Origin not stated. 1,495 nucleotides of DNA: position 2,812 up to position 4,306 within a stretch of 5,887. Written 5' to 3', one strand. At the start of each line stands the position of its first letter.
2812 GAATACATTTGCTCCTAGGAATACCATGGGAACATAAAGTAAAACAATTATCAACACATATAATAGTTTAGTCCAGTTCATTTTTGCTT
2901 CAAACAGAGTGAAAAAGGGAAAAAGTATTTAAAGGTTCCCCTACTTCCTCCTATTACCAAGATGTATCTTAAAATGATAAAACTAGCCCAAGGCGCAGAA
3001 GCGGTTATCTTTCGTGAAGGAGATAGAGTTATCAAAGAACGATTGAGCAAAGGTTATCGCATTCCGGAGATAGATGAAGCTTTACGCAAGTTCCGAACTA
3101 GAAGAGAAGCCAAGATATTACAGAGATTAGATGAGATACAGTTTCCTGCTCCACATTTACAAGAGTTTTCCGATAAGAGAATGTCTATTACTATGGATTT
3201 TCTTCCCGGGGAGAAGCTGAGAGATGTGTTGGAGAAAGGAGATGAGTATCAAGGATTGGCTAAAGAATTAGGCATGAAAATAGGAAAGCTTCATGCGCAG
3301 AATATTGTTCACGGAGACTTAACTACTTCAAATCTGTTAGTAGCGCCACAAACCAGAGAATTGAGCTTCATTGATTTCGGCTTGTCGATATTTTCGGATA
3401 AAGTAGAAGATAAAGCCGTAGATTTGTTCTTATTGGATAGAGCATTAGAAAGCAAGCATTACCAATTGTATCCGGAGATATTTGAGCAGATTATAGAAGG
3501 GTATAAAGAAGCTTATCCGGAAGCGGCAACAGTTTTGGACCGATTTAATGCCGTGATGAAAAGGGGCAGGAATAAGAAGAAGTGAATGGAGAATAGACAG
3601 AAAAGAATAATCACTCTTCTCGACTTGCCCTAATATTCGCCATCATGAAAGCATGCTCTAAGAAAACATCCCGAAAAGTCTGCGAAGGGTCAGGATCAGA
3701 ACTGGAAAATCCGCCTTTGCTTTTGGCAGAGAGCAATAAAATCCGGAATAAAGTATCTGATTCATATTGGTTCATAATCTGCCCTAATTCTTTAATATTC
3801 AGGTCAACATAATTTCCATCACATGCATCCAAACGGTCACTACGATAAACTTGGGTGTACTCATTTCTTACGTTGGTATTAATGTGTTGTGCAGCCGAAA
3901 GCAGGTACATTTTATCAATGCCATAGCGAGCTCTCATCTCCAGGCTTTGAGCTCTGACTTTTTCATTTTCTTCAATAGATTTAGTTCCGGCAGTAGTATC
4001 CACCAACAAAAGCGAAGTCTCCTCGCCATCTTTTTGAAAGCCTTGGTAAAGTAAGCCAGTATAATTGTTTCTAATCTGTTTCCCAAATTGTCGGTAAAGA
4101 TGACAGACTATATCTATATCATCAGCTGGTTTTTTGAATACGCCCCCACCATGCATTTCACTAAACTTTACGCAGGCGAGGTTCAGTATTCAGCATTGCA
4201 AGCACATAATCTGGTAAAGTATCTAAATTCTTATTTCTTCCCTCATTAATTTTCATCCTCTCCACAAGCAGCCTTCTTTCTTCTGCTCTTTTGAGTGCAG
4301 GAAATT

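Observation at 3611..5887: Tightly coupled minus-strand operon of four (possibly five or more) unassignable genes next to core housekeeping genes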

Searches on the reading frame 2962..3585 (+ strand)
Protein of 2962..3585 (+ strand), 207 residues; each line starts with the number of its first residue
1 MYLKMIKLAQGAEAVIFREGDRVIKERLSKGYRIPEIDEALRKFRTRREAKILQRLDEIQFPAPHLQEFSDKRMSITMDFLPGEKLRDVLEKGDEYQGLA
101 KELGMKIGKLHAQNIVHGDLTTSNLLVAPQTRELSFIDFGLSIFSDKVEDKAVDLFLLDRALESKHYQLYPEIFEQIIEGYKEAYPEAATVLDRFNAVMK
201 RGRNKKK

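Call 4: search_protein_families(library=pfam, proteins=[window:2962-3585:+], max_evalue=1)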
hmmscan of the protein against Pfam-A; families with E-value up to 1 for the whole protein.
window:2962-3585:+ (207 aa): 8 families
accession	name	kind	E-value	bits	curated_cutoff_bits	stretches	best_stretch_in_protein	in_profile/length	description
PF00069.31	Pkinase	-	3.9e-09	36.7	31.7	1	45-147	44-150/263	Protein kinase domain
PF01163.29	RIO1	-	9.6e-09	35.6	22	1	40-143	49-152/187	RIO domain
PF06293.20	Kdo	-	2.2e-07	31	21.3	1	41-160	53-188/207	Lipopolysaccharide kinase (Kdo/WaaP) family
PF03109.22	ABC1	-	2.7e-07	30.4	22.9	1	51-149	122-221/244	ABC1 atypical kinase-like domain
PF01636.29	APH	-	1.3e-06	28.8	23.2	2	115-155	170-210/239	Phosphotransferase enzyme family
PF07714.23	PK_Tyr_Ser-Thr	-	8.7e-05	22.4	23.1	1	47-145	49-152/258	Protein tyrosine and serine/threonine kinase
PF22303.2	OspG_kinase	-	0.016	15.7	27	1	80-154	69-141/152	Protein kinase OspG, kinase domain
PF01633.27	Choline_kinase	-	0.024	14.4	29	1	115-140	164-189/300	Choline/ethanolamine kinase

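Call 70: search_protein_families(library=pfam, proteins=[P0031, P0034, L022:2908-3804:-, L022:3910-4662:-, L022:755-1756:-], max_evalue=0.1)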
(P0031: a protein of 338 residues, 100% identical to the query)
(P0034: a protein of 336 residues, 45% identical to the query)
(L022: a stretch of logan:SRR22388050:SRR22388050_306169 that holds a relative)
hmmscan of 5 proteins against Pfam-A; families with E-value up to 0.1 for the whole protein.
P0031 (338 aa): 0 families

P0034 (336 aa): 2 families
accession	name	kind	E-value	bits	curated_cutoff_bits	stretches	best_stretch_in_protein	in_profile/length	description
PF20203.3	DUF6565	-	0.053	14.3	24.5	0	59-85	21-46/86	Domain of unknown function (DUF6565)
PF13387.12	Lnb_N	-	0.053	13.5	22.2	0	38-83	69-117/175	Lnb N-terminal periplasmic domain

L022:2908-3804:- (298 aa): 1 family
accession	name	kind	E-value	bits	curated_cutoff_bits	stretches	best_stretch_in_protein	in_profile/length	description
PF05754.19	DUF834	-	0.022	15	23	0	36-67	16-47/52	Domain of unknown function (DUF834)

L022:3910-4662:- (250 aa): 2 families
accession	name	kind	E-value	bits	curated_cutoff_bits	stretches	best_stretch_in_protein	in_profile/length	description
PF01978.25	TrmB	-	2.7e-14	53.2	25.6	1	7-74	1-67/68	Sugar-specific transcriptional regulator TrmB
PF08221.17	HTH_9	-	0.032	14.8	23.4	1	18-59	17-58/62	RNA polymerase III subunit RPC82 helix-turn-helix domain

L022:755-1756:- (333 aa): 1 family
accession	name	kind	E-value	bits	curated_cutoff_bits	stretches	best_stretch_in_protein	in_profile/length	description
PF02661.23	Fic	-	1.3e-22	80.9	24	1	172-268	2-93/93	Fic/DOC family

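Call 87: search_protein_families(library=padloc, proteins=[P0031, L022:2908-3804:-, L022:755-1756:-], max_evalue=0.1)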
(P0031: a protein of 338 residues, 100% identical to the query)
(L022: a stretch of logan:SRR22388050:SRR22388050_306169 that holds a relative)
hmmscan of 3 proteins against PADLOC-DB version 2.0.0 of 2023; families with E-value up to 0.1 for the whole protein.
P0031 (338 aa): 0 families

L022:2908-3804:- (298 aa): 2 families
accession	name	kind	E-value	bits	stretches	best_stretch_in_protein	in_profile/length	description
PDLC00790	Cyclase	-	0.016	12.5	1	47-98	30-80/310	oligonucleotide-cyclase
PDLC01978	CARF_m11--CARF_HEPNnew_CARF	-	0.045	10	1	31-80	5-54/750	-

L022:755-1756:- (333 aa): 9 families
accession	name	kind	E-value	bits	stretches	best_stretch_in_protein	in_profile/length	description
PDLC04840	PDC-S04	-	4.5e-36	122.7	1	116-310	14-216/227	-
PDLC04836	PDC-S04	-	3.2e-35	119.5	1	111-317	23-238/244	-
PDLC04837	PDC-S04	-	2.1e-32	110.3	1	107-304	19-219/234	-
PDLC03963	SoFic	-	1.2e-29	101.8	1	106-318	51-269/361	-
PDLC04966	PDC-S24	-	8.2e-13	46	1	169-275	229-343/497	-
PDLC04839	PDC-S04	-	2.6e-12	44.9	1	130-296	21-189/205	-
PDLC04838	PDC-S04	-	1.6e-07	29.3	1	195-291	87-184/209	-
PDLC04841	PDC-S04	-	9.8e-05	20.1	1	245-319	205-284/292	-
PDLC04842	PDC-S04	-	0.00022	19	1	246-294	108-156/202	-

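Call 88: search_protein_families(library=ncbifam, proteins=[P0031, L022:2908-3804:-], max_evalue=0.1)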
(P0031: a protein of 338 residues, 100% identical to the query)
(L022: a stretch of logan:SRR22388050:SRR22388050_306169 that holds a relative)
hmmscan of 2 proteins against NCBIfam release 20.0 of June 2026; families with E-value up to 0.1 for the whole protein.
P0031 (338 aa): 1 family
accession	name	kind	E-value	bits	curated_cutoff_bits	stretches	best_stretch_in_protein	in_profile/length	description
NF047759.1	LBF_1134_fam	equivalog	0.066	13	200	0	156-254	51-152/196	LBF_1134 family protein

L022:2908-3804:- (298 aa): 0 families

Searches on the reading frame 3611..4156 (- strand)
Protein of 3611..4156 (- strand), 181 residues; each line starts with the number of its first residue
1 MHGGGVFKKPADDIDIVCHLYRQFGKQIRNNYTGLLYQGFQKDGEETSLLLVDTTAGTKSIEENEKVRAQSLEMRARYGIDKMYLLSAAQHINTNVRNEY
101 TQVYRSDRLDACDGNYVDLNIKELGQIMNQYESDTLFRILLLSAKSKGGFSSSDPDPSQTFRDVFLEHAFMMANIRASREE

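Call 4: search_protein_families(library=pfam, proteins=[window:3611-4156:-], max_evalue=1)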
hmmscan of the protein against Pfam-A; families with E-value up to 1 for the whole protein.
window:3611-4156:- (181 aa): 1 family
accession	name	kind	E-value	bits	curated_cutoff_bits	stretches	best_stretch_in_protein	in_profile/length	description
PF14660.12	DUF4458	-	0.072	13.6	22.4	1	73-103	15-45/114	Domain of unknown function (DUF4458)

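Call 6: search_protein_families(library=padloc, proteins=[window:3611-4156:-], max_evalue=1)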
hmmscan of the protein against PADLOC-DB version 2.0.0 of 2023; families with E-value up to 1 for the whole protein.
window:3611-4156:- (181 aa): 0 families

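Call 7: search_protein_families(library=ncbifam, proteins=[window:3611-4156:-], max_evalue=1)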
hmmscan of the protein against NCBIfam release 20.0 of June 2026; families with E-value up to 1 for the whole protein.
window:3611-4156:- (181 aa): 0 families

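Call 8: search_protein_families(library=phrogs, proteins=[window:3611-4156:-], max_evalue=1)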
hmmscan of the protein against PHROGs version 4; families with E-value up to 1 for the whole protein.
window:3611-4156:- (181 aa): 1 family
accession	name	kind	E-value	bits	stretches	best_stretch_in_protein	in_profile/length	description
phrog_17753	-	unknown function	0.093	13.7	1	52-129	72-147/153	-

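Call 15: find_encoding_contigs(protein=window:3611-4156:-, flank=10000, max_places=4)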
Protein window:3611-4156:- (181 aa): 3 contigs read that carry it; 3 places shown.
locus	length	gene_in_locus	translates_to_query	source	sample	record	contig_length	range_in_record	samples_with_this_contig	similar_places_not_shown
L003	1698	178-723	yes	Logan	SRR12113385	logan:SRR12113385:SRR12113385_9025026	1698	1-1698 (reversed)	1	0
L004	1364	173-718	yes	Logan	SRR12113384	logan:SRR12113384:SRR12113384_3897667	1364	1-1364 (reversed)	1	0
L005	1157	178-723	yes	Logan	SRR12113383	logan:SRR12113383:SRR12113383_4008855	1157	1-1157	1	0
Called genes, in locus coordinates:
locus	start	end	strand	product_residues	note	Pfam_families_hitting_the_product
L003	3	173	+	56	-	?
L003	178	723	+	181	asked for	-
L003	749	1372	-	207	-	PF01163:RIO1, PF01636:APH (faint), PF00069:Pkinase, PF06293:Kdo (weak), PF03109:ABC1 (weak)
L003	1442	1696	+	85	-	?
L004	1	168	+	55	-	?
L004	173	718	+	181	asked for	-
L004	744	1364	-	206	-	?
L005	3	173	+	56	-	?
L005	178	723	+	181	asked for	-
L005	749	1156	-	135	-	?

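Call 70: search_protein_families(library=pfam, proteins=[P0031, P0034, L022:2908-3804:-, L022:3910-4662:-, L022:755-1756:-], max_evalue=0.1)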
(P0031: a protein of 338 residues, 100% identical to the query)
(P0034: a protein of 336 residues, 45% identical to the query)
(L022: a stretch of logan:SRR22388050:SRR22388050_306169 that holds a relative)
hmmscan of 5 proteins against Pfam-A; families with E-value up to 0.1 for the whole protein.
P0031 (338 aa): 0 families

P0034 (336 aa): 2 families
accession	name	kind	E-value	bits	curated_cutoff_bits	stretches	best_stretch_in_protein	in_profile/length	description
PF20203.3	DUF6565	-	0.053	14.3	24.5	0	59-85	21-46/86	Domain of unknown function (DUF6565)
PF13387.12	Lnb_N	-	0.053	13.5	22.2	0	38-83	69-117/175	Lnb N-terminal periplasmic domain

L022:2908-3804:- (298 aa): 1 family
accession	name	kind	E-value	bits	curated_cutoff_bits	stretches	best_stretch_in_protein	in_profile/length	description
PF05754.19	DUF834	-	0.022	15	23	0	36-67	16-47/52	Domain of unknown function (DUF834)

L022:3910-4662:- (250 aa): 2 families
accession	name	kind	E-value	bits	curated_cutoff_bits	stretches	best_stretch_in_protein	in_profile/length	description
PF01978.25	TrmB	-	2.7e-14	53.2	25.6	1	7-74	1-67/68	Sugar-specific transcriptional regulator TrmB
PF08221.17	HTH_9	-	0.032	14.8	23.4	1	18-59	17-58/62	RNA polymerase III subunit RPC82 helix-turn-helix domain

L022:755-1756:- (333 aa): 1 family
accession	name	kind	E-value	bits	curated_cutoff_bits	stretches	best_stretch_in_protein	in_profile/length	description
PF02661.23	Fic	-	1.3e-22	80.9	24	1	172-268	2-93/93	Fic/DOC family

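Call 87: search_protein_families(library=padloc, proteins=[P0031, L022:2908-3804:-, L022:755-1756:-], max_evalue=0.1)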
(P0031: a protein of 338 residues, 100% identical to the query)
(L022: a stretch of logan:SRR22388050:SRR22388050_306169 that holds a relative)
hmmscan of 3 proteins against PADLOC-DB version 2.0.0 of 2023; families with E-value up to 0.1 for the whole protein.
P0031 (338 aa): 0 families

L022:2908-3804:- (298 aa): 2 families
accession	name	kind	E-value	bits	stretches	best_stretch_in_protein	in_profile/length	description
PDLC00790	Cyclase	-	0.016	12.5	1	47-98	30-80/310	oligonucleotide-cyclase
PDLC01978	CARF_m11--CARF_HEPNnew_CARF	-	0.045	10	1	31-80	5-54/750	-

L022:755-1756:- (333 aa): 9 families
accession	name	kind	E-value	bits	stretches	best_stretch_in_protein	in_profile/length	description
PDLC04840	PDC-S04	-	4.5e-36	122.7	1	116-310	14-216/227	-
PDLC04836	PDC-S04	-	3.2e-35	119.5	1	111-317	23-238/244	-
PDLC04837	PDC-S04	-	2.1e-32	110.3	1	107-304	19-219/234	-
PDLC03963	SoFic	-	1.2e-29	101.8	1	106-318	51-269/361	-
PDLC04966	PDC-S24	-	8.2e-13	46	1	169-275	229-343/497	-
PDLC04839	PDC-S04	-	2.6e-12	44.9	1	130-296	21-189/205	-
PDLC04838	PDC-S04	-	1.6e-07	29.3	1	195-291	87-184/209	-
PDLC04841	PDC-S04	-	9.8e-05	20.1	1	245-319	205-284/292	-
PDLC04842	PDC-S04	-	0.00022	19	1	246-294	108-156/202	-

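Call 88: search_protein_families(library=ncbifam, proteins=[P0031, L022:2908-3804:-], max_evalue=0.1)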
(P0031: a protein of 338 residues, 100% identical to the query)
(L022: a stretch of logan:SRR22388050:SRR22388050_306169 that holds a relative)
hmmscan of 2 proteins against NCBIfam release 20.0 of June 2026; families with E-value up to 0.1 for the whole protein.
P0031 (338 aa): 1 family
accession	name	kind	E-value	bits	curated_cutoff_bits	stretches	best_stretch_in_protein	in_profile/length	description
NF047759.1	LBF_1134_fam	equivalog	0.066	13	200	0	156-254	51-152/196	LBF_1134 family protein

L022:2908-3804:- (298 aa): 0 families
